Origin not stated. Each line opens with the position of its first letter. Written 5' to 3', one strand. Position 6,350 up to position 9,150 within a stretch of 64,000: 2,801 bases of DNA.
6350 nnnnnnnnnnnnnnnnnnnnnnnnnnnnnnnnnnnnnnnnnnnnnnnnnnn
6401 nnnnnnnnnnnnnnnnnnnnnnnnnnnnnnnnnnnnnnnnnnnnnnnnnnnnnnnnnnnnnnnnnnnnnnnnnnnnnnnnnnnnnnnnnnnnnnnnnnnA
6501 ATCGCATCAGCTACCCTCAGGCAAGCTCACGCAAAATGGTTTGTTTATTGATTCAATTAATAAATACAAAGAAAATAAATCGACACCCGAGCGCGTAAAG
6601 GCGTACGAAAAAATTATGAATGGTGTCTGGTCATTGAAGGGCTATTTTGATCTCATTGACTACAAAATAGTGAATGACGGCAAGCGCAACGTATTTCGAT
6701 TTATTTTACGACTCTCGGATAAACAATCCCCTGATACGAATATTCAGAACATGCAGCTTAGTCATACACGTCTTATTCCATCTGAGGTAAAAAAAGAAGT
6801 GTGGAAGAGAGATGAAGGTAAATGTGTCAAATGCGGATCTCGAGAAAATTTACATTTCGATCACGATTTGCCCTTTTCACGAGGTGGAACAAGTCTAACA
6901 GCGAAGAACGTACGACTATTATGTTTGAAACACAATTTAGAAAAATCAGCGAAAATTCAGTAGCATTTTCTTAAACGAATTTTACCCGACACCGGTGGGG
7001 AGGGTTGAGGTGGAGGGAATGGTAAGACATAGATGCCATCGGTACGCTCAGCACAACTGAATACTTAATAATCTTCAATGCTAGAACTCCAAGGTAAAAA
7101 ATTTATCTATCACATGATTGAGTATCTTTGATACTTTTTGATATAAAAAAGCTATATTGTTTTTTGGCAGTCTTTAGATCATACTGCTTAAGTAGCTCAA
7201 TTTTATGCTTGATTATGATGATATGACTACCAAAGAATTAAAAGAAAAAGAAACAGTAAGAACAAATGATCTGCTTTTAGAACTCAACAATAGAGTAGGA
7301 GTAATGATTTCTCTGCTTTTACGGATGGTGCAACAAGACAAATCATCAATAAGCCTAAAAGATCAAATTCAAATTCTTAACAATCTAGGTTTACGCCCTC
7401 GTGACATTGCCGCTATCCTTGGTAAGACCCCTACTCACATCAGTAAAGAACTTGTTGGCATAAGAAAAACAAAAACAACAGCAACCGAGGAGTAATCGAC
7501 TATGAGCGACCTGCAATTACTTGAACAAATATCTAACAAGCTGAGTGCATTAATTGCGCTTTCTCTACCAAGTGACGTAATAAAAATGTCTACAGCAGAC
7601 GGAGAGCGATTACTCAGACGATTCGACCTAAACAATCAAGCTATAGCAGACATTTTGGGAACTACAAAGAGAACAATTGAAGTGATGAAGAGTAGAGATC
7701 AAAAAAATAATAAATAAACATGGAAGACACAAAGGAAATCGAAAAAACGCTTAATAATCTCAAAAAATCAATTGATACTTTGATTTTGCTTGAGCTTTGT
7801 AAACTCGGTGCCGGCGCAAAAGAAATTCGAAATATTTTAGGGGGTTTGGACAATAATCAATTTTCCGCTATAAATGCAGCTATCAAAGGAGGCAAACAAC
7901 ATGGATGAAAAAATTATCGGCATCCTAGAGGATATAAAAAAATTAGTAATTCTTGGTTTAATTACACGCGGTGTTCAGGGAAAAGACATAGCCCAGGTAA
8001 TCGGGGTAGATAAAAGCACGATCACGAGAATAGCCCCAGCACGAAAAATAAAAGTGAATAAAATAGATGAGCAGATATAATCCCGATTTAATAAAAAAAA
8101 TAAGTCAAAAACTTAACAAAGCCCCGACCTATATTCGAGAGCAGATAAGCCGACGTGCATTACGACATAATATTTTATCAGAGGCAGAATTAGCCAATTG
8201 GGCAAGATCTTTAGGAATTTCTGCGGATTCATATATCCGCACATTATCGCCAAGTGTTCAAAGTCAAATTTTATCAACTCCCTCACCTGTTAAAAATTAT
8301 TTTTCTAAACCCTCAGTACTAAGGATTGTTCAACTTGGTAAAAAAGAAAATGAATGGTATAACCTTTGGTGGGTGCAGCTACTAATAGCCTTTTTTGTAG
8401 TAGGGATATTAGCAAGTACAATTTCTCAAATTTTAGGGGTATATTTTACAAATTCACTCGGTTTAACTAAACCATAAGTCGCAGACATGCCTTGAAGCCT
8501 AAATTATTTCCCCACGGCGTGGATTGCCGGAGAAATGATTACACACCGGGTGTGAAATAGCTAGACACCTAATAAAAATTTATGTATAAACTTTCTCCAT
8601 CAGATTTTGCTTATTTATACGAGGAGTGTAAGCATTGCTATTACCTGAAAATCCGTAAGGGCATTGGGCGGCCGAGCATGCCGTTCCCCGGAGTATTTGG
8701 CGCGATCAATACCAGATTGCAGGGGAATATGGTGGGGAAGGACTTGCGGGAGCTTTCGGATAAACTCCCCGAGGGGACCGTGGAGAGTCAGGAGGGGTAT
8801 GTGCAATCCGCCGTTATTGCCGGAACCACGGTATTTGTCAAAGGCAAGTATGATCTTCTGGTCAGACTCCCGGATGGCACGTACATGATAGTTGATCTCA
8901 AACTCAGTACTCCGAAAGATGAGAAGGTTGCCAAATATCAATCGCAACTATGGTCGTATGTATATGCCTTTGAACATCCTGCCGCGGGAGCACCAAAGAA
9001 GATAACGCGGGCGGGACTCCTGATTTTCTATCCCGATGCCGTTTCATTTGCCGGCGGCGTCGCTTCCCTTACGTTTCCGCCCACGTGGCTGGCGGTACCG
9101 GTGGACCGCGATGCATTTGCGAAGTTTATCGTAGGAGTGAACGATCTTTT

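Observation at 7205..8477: Tandem array of four paralogous ~60-90-aa sigma70-region-4-like HTH mini-proteins plus a membrane-anchored fifth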

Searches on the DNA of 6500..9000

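Call 52: search_rna_families(source=window, start=6500, end=9000, threshold=evalue, max_evalue=1)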
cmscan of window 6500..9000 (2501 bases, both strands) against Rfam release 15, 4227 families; matches with E-value up to 1: 1.
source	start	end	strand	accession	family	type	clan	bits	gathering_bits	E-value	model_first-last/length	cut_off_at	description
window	7139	7211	+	RF01301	snoR4a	Gene; snRNA; snoRNA; CD-box;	-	23.6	50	0.42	1-77/77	no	Small nucleolar RNA snoR4a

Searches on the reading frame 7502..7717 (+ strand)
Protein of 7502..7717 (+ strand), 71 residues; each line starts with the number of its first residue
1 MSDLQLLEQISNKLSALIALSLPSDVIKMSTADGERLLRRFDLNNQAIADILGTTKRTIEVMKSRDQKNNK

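Call 5: search_protein_families(library=pfam, proteins=[window:7502-7717:+], max_evalue=1)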
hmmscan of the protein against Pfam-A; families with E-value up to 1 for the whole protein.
window:7502-7717:+ (71 aa): 6 families
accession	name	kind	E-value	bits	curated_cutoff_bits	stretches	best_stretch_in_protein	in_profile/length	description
PF06242.16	TrcR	-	0.009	16.5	22.2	1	42-70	83-111/139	Transcriptional cell cycle regulator TrcR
PF20432.4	Xre-like-HTH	-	0.026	15.3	25.8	1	35-60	16-41/63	Antitoxin Xre-like helix-turn-helix domain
PF08281.18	Sigma70_r4_2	-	0.041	14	25.7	1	39-65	23-49/54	Sigma-70, region 4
PF13545.12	HTH_Crp_2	-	0.047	14.1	27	1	36-59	17-39/70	Crp-like helix-turn-helix domain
PF00196.25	GerE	-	0.073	13.1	23.5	1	43-65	18-40/57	Bacterial regulatory proteins, luxR family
PF13384.12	HTH_23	-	0.16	12.3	24.6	1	37-60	13-35/50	Homeodomain-like domain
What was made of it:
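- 7502..7717 (+): ORF2, subfamily 1b, 71 aa. Paralog of ORF1. GAGGAG RBS upstream. Sub-threshold Sigma70_r4_2, GerE and Xre-like HTH hits (call 5).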

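Call 6: search_protein_families(library=phrogs, proteins=[window:7502-7717:+], max_evalue=1)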
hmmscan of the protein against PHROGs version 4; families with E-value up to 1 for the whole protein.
window:7502-7717:+ (71 aa): 3 families
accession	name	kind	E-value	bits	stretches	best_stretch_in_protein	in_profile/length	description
phrog_3855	-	DNA, RNA and nucleotide metabolism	0.13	13.7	1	38-65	75-102/115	HTH DNA binding protein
phrog_5031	-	unknown function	0.19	12.5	1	4-25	34-55/75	-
phrog_7950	-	transcription regulation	0.21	12.6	1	39-60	17-38/68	transcriptional repressor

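Call 7: search_protein_families(library=padloc, proteins=[window:7502-7717:+], max_evalue=0.1)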
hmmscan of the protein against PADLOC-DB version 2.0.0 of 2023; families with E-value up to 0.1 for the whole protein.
window:7502-7717:+ (71 aa): 0 families

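Call 8: search_protein_families(library=ncbifam, proteins=[window:7502-7717:+], max_evalue=0.1)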
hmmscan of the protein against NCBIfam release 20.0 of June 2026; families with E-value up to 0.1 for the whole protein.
window:7502-7717:+ (71 aa): 0 families

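Call 10: find_encoding_contigs(protein=window:7502-7717:+, flank=10000, max_places=10)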
Protein window:7502-7717:+ (71 aa): 1 contig read that carries it; 1 place shown.
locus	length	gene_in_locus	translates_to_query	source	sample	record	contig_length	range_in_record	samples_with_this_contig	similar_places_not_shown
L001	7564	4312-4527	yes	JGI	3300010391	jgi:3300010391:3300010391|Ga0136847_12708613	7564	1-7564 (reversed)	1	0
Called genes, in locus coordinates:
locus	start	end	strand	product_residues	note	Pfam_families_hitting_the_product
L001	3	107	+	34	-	?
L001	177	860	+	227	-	PF20582:UPF0758_N, PF04002:RadC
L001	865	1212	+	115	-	PF12643:MazG-like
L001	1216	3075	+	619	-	PF04851:ResIII (faint), PF00004:AAA (faint), PF09848:SLFN-g3_helicase, PF13245:AAA_19 (faint), PF13604:AAA_30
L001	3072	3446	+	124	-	-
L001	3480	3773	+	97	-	PF01844:HNH (faint)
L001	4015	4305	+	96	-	-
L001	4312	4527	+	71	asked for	-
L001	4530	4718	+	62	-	-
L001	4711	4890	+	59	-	-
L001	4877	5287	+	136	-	-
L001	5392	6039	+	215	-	PF12705:PDDEXK_1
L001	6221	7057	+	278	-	PF02498:Bro-N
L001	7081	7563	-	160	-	?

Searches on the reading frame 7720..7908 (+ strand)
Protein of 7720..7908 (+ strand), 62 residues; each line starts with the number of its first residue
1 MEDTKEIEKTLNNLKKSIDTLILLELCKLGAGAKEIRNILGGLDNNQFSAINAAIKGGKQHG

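Call 5: search_protein_families(library=pfam, proteins=[window:7720-7908:+], max_evalue=1)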
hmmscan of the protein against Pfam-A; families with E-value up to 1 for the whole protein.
window:7720-7908:+ (62 aa): 1 family
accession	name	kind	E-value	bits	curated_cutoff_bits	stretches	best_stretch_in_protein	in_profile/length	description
PF12841.12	YvrJ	-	0.12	12.4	29.5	1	7-21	19-33/36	YvrJ protein family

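Call 6: search_protein_families(library=phrogs, proteins=[window:7720-7908:+], max_evalue=1)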
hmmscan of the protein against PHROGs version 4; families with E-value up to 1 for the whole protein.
window:7720-7908:+ (62 aa): 3 families
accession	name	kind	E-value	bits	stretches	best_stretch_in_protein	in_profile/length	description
phrog_1058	-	unknown function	0.13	13.3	1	3-53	73-121/134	-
phrog_36493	-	unknown function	0.17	13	1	4-23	25-44/62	-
phrog_24782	-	unknown function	0.17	12.9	1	2-22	55-75/82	-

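Call 7: search_protein_families(library=padloc, proteins=[window:7720-7908:+], max_evalue=0.1)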
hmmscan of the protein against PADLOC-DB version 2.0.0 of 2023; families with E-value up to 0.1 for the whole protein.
window:7720-7908:+ (62 aa): 1 family
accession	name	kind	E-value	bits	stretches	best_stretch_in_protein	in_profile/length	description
PDLC01593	Cas8a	-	0.031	11.2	1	6-50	199-243/359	CAS-I-A; effector_LS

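Call 8: search_protein_families(library=ncbifam, proteins=[window:7720-7908:+], max_evalue=0.1)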
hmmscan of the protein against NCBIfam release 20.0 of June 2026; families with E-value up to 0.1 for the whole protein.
window:7720-7908:+ (62 aa): 1 family
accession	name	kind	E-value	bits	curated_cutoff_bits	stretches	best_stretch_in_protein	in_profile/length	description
NF041264.1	MobA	equivalog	0.088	13.3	80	1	14-56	43-85/91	plasmid mobilization protein MobA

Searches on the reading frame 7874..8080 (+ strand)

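Call 5: search_protein_families(library=pfam, proteins=[window:7874-8080:+], max_evalue=1)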
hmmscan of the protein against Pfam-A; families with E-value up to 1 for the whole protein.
window:7874-8080:+ (68 aa): 10 families
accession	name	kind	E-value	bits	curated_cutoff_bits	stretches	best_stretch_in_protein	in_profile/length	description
PF13384.12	HTH_23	-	0.0026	18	24.6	1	21-53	5-37/50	Homeodomain-like domain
PF01047.28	MarR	-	0.025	14.9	24.6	1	37-53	21-37/59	MarR family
PF13936.12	HTH_38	-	0.036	14.2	27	1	37-52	24-39/44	Helix-turn-helix domain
PF12802.13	MarR_2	-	0.068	13.8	27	1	33-53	18-40/61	MarR family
PF20432.4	Xre-like-HTH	-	0.071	13.9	25.8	1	33-57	23-48/63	Antitoxin Xre-like helix-turn-helix domain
PF07506.17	RepB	-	0.089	13.3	30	1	26-57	14-44/185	RepB plasmid partitioning protein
PF01381.28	HTH_3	-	0.11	13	23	1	32-53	8-29/55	Helix-turn-helix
PF09339.16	HTH_IclR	-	0.15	12.3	22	1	25-53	7-38/52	IclR helix-turn-helix domain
PF04967.18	HTH_10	-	0.18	12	23.1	1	32-51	22-41/53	HTH DNA binding domain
PF15978.11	TnsD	-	0.18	11.2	32.4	1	27-60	197-226/355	Tn7-like transposition protein D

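Call 6: search_protein_families(library=phrogs, proteins=[window:7874-8080:+], max_evalue=1)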
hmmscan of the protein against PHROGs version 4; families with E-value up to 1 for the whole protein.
window:7874-8080:+ (68 aa): 21 families
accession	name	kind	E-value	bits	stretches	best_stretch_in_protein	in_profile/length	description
phrog_6223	-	transcription regulation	0.0031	18.5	1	24-54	9-38/73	transcriptional repressor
phrog_11138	-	unknown function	0.0063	17.8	1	7-52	82-126/142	-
phrog_725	-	transcription regulation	0.015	16.2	1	33-55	25-47/101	CII-like regulator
phrog_6425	-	unknown function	0.017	16.4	1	26-55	65-94/99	-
phrog_125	-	DNA, RNA and nucleotide metabolism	0.029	14.9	1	26-64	172-210/254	DNA invertase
phrog_3638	-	transcription regulation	0.036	15.2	1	37-52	29-44/73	CII-like transcriptional activator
phrog_3218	-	head and packaging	0.061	14.1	1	8-52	10-52/152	terminase small subunit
phrog_517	-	DNA, RNA and nucleotide metabolism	0.063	15.2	1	29-53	97-121/128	HTH DNA binding protein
phrog_11376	-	unknown function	0.076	14.3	1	6-66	31-91/134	-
phrog_29861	-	unknown function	0.11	13.5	1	8-56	70-118/239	-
phrog_309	-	head and packaging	0.12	13.3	1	11-51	139-174/319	terminase small subunit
phrog_25262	-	unknown function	0.12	13.3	1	5-63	4-64/106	-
phrog_14826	-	unknown function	0.13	12.9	1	19-62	94-136/231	-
phrog_11108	-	unknown function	0.14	13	1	25-63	55-93/180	-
phrog_6831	-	transcription regulation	0.16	13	1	26-54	11-39/68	transcriptional regulator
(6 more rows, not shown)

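Call 7: search_protein_families(library=padloc, proteins=[window:7874-8080:+], max_evalue=0.1)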
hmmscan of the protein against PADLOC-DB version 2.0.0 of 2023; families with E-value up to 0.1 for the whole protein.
window:7874-8080:+ (68 aa): 2 families
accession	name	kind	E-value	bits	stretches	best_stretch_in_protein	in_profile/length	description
PDLC01857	CARF3--CARF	-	0.0026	15.4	1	22-52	132-162/201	-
PDLC00381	SduA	-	0.0041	14.4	1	3-51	117-169/342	DUF4263 domain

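Call 8: search_protein_families(library=ncbifam, proteins=[window:7874-8080:+], max_evalue=0.1)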
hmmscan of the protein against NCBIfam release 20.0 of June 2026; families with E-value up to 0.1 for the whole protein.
window:7874-8080:+ (68 aa): 3 families
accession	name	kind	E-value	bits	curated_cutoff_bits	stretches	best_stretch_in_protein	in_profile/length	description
NF007219.0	PRK09639.1-4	subfamily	0.0027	17.7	276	1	25-68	130-173/176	RNA polymerase sigma factor SigX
NF009170.0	PRK12517.1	subfamily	0.0051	16.3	197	1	6-65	118-177/188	RNA polymerase sigma factor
NF007221.0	PRK09639.1-6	subfamily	0.045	13.7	322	1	14-68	120-173/176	RNA polymerase sigma factor SigX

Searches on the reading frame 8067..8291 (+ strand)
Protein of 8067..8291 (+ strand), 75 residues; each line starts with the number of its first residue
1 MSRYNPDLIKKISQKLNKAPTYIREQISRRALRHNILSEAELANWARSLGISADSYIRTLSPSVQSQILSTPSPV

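Call 57: find_homologous_proteins(query=A5, max_evalue=0.001)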
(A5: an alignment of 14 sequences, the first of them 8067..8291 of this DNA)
Query A5 (14 sequences) (75 aa, profile of the alignment): 10 proteins with E <= 0.001 among 997 candidates.
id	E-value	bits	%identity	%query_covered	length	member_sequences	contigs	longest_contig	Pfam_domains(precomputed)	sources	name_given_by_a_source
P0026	8.5e-22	95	100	100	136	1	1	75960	-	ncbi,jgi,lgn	-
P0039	2.5e-21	93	58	96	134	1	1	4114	-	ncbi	-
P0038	2.6e-20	90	63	96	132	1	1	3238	-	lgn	-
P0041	5.0e-18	83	-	-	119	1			-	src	-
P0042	6.4e-17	79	-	-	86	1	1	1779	-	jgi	-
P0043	2.6e-16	77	29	45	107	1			-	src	-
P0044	2.2e-14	71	-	-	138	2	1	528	-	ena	-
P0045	9.7e-12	63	23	35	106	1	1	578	-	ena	-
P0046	4.5e-6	44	-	-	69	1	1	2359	-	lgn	-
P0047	5.7e-6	44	-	-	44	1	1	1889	-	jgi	jgi:hypothetical protein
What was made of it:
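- Tried and rejected: A profile search with the N-domain in the 5.8-billion-protein set returned only 10 short proteins and did not widen the effector list (call 57).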

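Call 62: search_solved_structures(query=A5, max_evalue=10, show_alignments=2)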
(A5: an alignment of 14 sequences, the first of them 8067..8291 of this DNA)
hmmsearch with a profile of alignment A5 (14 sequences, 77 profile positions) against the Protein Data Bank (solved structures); distinct sequences matched with E-value up to 10: 34.
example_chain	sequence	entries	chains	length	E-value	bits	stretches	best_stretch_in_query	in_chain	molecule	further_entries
8aa9_A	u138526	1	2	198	0.19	15.1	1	6-52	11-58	Replication factor A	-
8aaj_A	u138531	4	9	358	0.47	13.8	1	5-52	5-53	Replication factor A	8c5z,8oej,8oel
3h86_B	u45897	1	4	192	0.58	13.5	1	42-71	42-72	Adenylate kinase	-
1b2r_A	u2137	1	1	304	0.61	13.5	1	40-70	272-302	PROTEIN (FERREDOXIN-NADP+ REDUCTASE)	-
1qh0_A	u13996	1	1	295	0.66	13.4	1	40-69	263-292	PROTEIN (FERREDOXIN:NADP+ REDUCTASE)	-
1h85_A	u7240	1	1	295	0.66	13.4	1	40-69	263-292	FERREDOXIN--NADP REDUCTASE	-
1qgy_A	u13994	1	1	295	0.66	13.4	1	40-69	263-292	Ferredoxin--NADP+ reductase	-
1qgz_A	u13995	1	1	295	0.66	13.4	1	40-69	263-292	PROTEIN (FERREDOXIN:NADP+ REDUCTASE)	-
2bsa_A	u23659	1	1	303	0.67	13.3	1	40-69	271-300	FERREDOXIN-NADP REDUCTASE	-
1gr1_A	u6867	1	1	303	0.67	13.3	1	40-69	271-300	FERREDOXIN--NADP+ REDUCTASE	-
1w34_A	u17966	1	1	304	0.67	13.3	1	40-69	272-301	FERREDOXIN-NADP REDUCTASE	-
1ogi_A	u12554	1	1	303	0.68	13.3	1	40-69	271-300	FERREDOXIN--NADP+ REDUCTASE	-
2vyq_A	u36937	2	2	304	0.68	13.3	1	40-69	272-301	FERREDOXIN-NADP REDUCTASE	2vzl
1bjk_A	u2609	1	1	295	0.69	13.3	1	40-69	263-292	FERREDOXIN--NADP+ REDUCTASE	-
1quf_A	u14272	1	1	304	0.7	13.3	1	40-69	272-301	FERREDOXIN-NADP+ REDUCTASE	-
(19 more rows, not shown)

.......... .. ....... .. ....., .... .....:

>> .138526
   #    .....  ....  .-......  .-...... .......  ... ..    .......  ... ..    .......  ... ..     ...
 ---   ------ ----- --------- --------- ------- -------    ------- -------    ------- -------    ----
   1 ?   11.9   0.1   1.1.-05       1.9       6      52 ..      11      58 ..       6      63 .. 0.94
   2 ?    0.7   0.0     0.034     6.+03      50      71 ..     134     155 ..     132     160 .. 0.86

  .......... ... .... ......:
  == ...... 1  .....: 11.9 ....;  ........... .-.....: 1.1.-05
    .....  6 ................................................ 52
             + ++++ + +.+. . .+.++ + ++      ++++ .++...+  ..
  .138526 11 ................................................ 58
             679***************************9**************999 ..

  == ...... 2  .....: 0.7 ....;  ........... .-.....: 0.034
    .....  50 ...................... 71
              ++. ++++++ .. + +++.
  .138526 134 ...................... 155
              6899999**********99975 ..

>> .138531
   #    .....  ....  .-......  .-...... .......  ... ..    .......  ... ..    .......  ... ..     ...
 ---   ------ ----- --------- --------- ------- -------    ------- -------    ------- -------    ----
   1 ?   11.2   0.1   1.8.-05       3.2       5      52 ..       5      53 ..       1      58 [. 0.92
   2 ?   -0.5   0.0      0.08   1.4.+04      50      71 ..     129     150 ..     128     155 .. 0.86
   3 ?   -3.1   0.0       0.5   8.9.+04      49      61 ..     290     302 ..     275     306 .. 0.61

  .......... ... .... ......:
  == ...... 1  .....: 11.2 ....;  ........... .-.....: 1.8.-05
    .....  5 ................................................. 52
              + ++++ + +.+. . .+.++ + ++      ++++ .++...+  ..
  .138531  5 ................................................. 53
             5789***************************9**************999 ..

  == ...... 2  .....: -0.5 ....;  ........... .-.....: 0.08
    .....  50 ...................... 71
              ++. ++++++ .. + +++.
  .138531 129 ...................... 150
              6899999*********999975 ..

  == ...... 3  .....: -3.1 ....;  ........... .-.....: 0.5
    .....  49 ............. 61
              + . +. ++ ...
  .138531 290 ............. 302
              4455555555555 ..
